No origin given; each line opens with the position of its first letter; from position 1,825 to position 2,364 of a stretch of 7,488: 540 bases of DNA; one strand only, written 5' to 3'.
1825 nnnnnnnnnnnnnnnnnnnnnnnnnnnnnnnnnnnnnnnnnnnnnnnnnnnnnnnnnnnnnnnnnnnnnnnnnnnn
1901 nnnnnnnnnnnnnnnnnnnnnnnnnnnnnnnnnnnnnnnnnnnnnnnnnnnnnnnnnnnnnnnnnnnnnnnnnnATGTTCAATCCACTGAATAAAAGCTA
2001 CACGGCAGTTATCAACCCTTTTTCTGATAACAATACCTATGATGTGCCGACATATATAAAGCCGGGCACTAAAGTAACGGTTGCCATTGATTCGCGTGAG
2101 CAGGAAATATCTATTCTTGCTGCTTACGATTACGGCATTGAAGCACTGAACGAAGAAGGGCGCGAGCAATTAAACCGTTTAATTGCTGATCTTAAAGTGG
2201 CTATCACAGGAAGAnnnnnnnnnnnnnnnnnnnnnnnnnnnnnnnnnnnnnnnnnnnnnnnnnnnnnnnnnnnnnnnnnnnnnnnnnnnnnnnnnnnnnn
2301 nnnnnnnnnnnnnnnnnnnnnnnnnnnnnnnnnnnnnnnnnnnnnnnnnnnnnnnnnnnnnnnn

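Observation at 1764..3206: Block of six small unknown ORFs with an AT-rich core where P2 carries B and orf78-83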

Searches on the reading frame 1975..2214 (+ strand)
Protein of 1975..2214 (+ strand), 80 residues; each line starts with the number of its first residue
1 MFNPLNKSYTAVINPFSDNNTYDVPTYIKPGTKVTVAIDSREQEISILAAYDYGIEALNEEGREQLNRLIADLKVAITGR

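Call 7: search_protein_families(library=pfam, proteins=[window:1975-2214:+], max_evalue=1)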
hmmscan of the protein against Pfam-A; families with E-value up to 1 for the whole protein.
window:1975-2214:+ (80 aa): 0 families

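Call 8: search_protein_families(library=phrogs, proteins=[window:1975-2214:+], max_evalue=0.01)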
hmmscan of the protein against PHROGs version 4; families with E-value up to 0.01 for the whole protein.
window:1975-2214:+ (80 aa): 0 families

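Call 11: search_protein_families(library=ncbifam, proteins=[window:1975-2214:+], max_evalue=0.1)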
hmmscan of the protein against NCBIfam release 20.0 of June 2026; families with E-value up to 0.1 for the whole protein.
window:1975-2214:+ (80 aa): 0 families

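Call 12: search_protein_families(library=padloc, proteins=[window:1975-2214:+], max_evalue=0.1)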
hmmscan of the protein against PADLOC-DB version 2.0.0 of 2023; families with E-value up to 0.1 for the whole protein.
window:1975-2214:+ (80 aa): 1 family
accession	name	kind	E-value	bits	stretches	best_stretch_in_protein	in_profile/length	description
PDLC00824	Cyclase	-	0.048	10.5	1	16-75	135-197/466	oligonucleotide-cyclase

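Call 22: find_homologous_proteins(query=window:1975-2214:+, max_evalue=0.001)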
Query window:1975-2214:+ (80 aa): 34 proteins with E <= 0.001 among 35 candidates.
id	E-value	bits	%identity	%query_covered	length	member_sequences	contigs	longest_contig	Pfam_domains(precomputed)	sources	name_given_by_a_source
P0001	3.3e-44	165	99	100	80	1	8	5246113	-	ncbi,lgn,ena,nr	ncbi:hypothetical protein HAP28_24185 [Citrobacter sp. Y3]|nr:hypothetical protein HAP28_24185 [Citr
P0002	2.4e-43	162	99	100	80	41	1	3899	-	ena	-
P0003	5.7e-42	158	95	100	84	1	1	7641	-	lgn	-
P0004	6.6e-42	158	95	100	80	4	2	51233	-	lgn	-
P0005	6.1e-36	139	85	99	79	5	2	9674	-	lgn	-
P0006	8.1e-32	126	76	100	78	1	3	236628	-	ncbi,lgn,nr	ncbi:hypothetical protein D7C21_14960 [Salmonella enterica]|nr:hypothetical protein [Salmonella ente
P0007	1.2e-30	122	74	100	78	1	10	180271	-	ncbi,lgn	ncbi:TPA: hypothetical protein ACU3B6_003817 [Salmonella enterica]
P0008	1.0e-29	119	75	100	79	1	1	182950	-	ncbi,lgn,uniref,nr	ncbi:TPA: hypothetical protein G8065_003891 [Salmonella enterica]|uniref:Uncharacterized protein n=1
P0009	2.2e-29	118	75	100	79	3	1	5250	-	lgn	-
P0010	6.5e-29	117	71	100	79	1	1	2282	-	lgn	-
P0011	3.9e-27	111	71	100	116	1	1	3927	-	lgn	-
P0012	5.7e-27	111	69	100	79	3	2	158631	-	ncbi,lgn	ncbi:hypothetical protein ACRZZR_003077 [Edwardsiella piscicida]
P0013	1.2e-26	110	66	100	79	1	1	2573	-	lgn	-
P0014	1.4e-26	109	69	100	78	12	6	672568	-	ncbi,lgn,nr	ncbi:hypothetical protein Y819_003342 [Salmonella enterica subsp. enterica]|nr:hypothetical protein 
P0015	1.9e-26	109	68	100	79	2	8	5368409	-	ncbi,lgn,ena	-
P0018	3.0e-25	105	66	100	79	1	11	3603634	-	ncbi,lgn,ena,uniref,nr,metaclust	ncbi:hypothetical protein [Candidatus Erwinia dacicola]|uniref:Uncharacterized protein n=1 Tax=Candi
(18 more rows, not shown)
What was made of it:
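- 1975..2217 (+): orf2, 80 aa. A rare cassette from an unnamed family found only in cox-to-A early operons, at varying positions. 34 clusters in Enterobacterales (call 22).
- Tried and rejected: The closest orf2 copy, at 99% identity, is from Citrobacter sp. Y3 (call 22).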

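Call 23: find_encoding_contigs(protein=P0001, flank=8000, max_places=3)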
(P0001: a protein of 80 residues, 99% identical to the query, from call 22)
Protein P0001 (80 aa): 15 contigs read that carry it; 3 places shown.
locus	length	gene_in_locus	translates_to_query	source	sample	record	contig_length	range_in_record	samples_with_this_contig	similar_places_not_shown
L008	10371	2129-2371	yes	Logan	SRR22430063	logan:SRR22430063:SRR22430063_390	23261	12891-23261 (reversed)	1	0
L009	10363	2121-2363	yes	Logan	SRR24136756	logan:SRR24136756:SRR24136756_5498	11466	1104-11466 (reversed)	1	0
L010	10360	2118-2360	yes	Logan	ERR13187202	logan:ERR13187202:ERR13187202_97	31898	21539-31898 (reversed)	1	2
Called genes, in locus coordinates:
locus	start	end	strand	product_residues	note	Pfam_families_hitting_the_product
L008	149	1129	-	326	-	PF24624:Int_N, PF00589:Phage_integrase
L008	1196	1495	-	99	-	PF13560:HTH_31, PF12844:HTH_19 (weak), PF01381:HTH_3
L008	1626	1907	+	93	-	PF10743:Phage_Cox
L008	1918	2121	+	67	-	-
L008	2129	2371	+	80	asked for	-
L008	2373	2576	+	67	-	PF15958:DUF4761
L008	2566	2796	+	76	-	PF10893:Phage_186_Fil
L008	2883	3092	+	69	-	-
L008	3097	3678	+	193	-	PF16473:Rv2179c-like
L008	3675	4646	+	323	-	PF02086:MethyltransfD12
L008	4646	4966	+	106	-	PF14359:DUF4406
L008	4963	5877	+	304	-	PF00145:DNA_methylase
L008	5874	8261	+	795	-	PF05840:Phage_GPA, PF23343:REP_ORF2-G2P (weak)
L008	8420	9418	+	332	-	PF06114:Peptidase_M78 (weak)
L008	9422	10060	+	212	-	-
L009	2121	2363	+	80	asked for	-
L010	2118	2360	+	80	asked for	-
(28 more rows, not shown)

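Call 24: find_encoding_contigs(protein=P0014, flank=6000, max_places=3)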
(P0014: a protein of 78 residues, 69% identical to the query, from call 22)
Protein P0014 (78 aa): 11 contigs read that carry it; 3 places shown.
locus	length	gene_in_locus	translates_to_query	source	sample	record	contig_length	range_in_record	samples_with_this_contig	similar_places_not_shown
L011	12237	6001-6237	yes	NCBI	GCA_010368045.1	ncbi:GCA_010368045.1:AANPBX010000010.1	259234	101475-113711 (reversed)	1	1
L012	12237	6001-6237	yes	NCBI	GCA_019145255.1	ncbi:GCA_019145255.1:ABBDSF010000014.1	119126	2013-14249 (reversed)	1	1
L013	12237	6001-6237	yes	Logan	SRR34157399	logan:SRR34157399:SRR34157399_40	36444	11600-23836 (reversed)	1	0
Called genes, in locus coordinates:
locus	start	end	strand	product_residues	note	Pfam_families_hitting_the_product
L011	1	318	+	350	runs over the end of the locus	PF01791:DeoC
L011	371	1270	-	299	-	PF00781:DAGK_cat, PF19279:YegS_C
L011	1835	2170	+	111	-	-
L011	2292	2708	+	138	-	PF05932:CesT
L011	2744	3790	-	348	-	PF24688:SseK_NleB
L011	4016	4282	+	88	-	-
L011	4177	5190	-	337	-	PF24624:Int_N, PF00589:Phage_integrase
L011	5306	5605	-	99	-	PF01381:HTH_3 (weak)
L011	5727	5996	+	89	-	PF10743:Phage_Cox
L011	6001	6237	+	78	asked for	-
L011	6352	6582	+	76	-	PF10893:Phage_186_Fil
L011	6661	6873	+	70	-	-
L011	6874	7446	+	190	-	PF16473:Rv2179c-like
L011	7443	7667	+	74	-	PF24732:ParE_like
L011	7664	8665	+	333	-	PF02086:MethyltransfD12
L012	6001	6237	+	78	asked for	-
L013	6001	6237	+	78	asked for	-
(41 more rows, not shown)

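Call 25: find_encoding_contigs(protein=P0018, flank=6000, max_places=3)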
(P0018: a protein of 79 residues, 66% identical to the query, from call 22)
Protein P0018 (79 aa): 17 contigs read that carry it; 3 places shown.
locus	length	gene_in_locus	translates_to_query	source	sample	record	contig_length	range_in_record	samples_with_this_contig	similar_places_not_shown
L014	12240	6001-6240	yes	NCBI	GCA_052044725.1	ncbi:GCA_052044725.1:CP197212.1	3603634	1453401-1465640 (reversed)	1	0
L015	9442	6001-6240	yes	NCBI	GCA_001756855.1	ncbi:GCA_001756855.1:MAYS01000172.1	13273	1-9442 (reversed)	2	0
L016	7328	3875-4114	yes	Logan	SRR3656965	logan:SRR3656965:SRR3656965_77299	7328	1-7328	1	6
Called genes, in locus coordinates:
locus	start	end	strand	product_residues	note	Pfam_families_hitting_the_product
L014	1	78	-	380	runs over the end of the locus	PF14319:Zn_Tnp_IS91, PF04986:Y2_Tnp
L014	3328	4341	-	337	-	PF24624:Int_N, PF00589:Phage_integrase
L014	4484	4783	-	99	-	-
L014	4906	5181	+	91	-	PF10743:Phage_Cox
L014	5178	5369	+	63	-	-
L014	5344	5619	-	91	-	-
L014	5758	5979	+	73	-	PF10893:Phage_186_Fil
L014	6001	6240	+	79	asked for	-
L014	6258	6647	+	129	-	-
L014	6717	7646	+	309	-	PF02086:MethyltransfD12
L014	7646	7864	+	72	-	-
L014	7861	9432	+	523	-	PF05840:Phage_GPA, PF23343:REP_ORF2-G2P (weak)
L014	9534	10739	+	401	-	PF00872:Transposase_mut, PF10551:MULE (weak)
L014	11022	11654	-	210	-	PF00027:cNMP_binding, PF13545:HTH_Crp_2, PF00325:Crp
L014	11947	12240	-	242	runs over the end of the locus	PF00665:rve (weak), PF13610:DDE_Tnp_IS240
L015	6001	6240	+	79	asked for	-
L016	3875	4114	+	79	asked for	-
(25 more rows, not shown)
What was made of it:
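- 1975..2217 (+): Its contexts are shown in calls 23-25.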

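Call 43: predict_structure(alignment_id=A2)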
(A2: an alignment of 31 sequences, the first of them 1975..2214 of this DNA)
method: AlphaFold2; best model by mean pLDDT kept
length: 80 residues; sequences in the alignment: 31
mean_pLDDT: 86.5   pTM: 0.65
mean pLDDT of the five models: 86.5, 82.4, 80.3, 75.2, 73.9
residues with pLDDT >= 90: 33; 70-90: 41; 50-70: 6; < 50: 0
segments of 3 or more residues with pLDDT < 50: none
pLDDT, mean of each block of 10 residues (from residue 1): 83 75 76 87 96 96 95 84
secondary structure, 60 per line:
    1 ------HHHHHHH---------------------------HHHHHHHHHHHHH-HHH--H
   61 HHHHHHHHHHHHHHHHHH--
elements in order: H7-13 H41-53 H60-78
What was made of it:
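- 1975..2217 (+): The AF2 model has three helices and pLDDT 86.5 (call 43).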

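Call 81: search_protein_families(library=pfam, proteins=[L014:6258-6644:+], max_evalue=0.001)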
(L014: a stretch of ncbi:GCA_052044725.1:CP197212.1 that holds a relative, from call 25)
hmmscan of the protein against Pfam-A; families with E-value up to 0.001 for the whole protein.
L014:6258-6644:+ (129 aa): 0 families
